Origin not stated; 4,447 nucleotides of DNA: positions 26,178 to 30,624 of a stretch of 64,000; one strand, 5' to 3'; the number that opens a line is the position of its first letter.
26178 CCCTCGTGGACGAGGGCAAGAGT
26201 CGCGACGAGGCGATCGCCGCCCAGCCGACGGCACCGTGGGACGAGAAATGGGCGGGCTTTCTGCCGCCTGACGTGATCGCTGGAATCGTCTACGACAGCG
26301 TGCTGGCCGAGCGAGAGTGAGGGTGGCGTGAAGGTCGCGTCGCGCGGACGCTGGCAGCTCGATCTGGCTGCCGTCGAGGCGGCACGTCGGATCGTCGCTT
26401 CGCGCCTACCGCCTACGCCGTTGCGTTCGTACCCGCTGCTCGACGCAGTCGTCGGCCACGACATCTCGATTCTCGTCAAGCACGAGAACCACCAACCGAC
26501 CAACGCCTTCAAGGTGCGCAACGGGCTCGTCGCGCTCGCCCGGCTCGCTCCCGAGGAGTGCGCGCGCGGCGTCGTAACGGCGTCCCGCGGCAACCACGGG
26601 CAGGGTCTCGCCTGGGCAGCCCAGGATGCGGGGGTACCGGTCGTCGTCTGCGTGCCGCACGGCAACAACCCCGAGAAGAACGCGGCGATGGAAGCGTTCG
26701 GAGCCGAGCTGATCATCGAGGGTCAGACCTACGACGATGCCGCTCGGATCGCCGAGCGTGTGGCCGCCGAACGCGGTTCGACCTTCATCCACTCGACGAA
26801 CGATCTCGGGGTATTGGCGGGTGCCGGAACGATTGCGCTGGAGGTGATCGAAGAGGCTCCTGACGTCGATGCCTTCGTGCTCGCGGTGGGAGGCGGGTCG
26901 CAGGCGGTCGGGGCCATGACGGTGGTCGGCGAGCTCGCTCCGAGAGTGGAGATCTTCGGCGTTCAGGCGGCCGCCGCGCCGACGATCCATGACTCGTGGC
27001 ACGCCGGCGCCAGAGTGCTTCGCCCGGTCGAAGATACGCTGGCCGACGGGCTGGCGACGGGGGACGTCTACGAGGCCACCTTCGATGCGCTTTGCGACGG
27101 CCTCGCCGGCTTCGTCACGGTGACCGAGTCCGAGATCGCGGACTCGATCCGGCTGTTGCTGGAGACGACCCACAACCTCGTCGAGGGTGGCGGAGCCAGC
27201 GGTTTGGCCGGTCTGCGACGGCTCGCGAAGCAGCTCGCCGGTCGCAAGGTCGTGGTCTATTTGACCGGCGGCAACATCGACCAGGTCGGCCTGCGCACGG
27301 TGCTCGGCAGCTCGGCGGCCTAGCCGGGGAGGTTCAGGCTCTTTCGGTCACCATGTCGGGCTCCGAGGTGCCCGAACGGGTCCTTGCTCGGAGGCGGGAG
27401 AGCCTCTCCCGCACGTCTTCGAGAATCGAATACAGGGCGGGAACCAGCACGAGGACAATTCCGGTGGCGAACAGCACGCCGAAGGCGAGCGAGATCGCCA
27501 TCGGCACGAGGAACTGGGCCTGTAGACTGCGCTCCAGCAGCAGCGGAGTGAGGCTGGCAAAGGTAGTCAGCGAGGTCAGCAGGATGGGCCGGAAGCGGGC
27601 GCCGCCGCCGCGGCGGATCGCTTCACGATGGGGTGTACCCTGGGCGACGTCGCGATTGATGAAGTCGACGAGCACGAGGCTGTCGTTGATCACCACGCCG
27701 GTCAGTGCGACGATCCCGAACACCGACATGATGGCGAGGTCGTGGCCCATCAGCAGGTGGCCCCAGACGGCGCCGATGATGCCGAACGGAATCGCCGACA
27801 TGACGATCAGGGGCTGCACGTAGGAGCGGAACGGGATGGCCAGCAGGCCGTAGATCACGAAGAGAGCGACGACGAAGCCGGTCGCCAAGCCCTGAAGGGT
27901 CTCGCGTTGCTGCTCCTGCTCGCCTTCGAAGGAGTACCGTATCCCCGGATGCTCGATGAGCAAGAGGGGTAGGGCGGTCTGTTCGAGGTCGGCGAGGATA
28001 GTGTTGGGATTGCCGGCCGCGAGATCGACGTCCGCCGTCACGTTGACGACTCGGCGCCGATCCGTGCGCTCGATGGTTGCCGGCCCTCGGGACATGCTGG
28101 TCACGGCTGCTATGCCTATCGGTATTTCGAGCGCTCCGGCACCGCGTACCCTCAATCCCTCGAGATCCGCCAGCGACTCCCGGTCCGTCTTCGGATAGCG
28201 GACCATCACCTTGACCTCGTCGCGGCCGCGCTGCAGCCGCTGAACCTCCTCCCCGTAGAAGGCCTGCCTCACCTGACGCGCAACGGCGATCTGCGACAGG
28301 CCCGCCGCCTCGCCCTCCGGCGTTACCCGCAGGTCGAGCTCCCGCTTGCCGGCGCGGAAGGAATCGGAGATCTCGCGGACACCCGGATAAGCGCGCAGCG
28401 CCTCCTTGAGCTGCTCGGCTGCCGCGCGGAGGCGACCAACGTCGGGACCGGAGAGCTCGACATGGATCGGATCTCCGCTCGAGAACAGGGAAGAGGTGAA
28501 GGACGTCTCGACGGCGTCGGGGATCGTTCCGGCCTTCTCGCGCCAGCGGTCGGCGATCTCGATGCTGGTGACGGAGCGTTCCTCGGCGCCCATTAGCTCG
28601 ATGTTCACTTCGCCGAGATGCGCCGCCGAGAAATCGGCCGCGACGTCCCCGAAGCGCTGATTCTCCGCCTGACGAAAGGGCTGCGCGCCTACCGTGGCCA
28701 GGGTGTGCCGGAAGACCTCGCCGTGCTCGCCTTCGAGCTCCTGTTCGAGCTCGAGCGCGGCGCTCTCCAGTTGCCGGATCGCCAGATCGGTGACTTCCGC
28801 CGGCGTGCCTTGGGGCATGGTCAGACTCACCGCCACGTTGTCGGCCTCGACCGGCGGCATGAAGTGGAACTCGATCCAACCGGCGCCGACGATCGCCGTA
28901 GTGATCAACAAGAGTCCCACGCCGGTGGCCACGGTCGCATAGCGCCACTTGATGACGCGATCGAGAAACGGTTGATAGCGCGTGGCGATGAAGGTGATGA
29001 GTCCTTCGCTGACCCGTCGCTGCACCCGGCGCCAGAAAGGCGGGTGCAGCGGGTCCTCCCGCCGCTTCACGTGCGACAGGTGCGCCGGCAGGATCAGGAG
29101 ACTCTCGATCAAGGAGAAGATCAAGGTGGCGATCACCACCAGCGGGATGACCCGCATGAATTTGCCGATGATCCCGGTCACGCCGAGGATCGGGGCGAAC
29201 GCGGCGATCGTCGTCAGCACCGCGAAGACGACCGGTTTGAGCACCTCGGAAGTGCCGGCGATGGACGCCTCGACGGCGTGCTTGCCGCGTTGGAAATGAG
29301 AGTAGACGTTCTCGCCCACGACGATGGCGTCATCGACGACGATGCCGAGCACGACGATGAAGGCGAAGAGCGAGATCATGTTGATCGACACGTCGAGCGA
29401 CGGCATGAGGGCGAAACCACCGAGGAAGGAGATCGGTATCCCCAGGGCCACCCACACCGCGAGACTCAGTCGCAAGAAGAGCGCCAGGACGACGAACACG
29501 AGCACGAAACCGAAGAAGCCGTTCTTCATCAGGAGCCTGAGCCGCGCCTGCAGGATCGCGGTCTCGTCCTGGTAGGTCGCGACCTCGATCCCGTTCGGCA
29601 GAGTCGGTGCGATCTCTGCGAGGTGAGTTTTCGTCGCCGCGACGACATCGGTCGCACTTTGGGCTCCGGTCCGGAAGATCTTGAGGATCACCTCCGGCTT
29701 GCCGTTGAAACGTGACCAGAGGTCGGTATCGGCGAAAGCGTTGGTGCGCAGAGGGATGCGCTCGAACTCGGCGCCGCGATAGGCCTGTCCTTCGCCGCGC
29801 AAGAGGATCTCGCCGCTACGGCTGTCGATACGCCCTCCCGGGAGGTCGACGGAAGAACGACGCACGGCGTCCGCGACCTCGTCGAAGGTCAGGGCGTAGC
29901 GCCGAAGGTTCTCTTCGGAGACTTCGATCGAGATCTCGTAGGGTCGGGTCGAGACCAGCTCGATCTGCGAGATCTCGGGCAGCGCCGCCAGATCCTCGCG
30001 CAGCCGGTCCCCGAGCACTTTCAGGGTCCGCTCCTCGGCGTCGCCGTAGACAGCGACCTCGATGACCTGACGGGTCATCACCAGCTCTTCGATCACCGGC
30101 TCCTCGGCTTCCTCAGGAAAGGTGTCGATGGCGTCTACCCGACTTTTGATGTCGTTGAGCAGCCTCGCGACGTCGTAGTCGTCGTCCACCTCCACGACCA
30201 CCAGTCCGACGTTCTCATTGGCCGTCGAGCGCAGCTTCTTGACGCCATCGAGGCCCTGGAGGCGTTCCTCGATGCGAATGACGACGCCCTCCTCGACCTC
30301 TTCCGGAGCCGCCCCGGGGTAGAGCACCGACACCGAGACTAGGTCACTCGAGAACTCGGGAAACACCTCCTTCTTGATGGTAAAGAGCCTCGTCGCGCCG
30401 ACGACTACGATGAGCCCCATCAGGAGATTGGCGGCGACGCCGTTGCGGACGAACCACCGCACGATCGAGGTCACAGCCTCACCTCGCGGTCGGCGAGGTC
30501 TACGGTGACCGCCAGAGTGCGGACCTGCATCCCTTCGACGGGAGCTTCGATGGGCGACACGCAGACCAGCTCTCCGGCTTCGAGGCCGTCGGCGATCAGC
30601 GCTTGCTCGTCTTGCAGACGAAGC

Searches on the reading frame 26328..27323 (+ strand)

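Call 86: search_protein_families(library=pfam, proteins=[window:26328-27323:+], max_evalue=0.00001)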
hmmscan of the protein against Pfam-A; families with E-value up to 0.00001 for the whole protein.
window:26328-27323:+ (331 aa): 1 family
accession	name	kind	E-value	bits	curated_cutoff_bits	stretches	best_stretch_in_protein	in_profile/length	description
PF00291.31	PALP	-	3.1e-73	247.1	35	1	29-314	7-295/295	Pyridoxal-phosphate dependent enzyme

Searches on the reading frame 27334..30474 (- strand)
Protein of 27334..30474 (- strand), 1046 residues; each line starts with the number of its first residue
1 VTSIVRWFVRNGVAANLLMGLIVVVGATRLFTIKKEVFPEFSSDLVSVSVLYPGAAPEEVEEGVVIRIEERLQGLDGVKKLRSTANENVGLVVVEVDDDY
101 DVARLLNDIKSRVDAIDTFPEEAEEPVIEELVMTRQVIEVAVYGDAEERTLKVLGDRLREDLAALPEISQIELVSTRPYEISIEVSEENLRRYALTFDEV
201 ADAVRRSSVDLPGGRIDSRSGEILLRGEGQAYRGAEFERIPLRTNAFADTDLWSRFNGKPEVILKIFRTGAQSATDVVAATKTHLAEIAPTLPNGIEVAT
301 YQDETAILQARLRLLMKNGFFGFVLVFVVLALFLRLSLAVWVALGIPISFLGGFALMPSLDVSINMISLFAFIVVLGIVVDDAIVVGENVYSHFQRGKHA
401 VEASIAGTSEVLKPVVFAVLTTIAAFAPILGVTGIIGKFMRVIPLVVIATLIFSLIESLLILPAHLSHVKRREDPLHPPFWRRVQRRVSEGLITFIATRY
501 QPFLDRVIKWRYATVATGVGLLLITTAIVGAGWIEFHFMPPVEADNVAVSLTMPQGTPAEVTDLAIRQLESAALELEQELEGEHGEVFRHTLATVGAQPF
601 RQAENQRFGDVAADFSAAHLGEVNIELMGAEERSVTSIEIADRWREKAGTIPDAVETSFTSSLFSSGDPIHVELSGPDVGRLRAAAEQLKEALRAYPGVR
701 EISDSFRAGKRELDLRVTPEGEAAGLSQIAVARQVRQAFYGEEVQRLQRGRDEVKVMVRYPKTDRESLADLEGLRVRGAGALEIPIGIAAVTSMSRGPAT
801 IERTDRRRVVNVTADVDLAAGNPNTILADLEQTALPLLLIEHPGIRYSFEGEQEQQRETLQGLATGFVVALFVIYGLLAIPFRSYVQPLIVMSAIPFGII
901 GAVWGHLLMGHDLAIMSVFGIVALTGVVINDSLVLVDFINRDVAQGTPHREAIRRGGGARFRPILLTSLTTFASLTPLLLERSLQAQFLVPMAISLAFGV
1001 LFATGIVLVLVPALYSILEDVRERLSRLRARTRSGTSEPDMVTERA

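Call 86: search_protein_families(library=pfam, proteins=[window:27334-30474:-], max_evalue=0.00001)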
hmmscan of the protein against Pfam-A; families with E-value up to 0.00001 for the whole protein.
window:27334-30474:- (1046 aa): 2 families
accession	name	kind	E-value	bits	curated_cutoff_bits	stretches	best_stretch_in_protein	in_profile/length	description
PF00873.25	ACR_tran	-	8.1e-151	504.3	28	1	5-1018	2-1020/1021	AcrB/AcrD/AcrF family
PF02355.23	SecD_SecF_C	-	8.3e-06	25.8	20.5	0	865-1001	35-173/189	Protein export membrane protein SecD/SecF, C-terminal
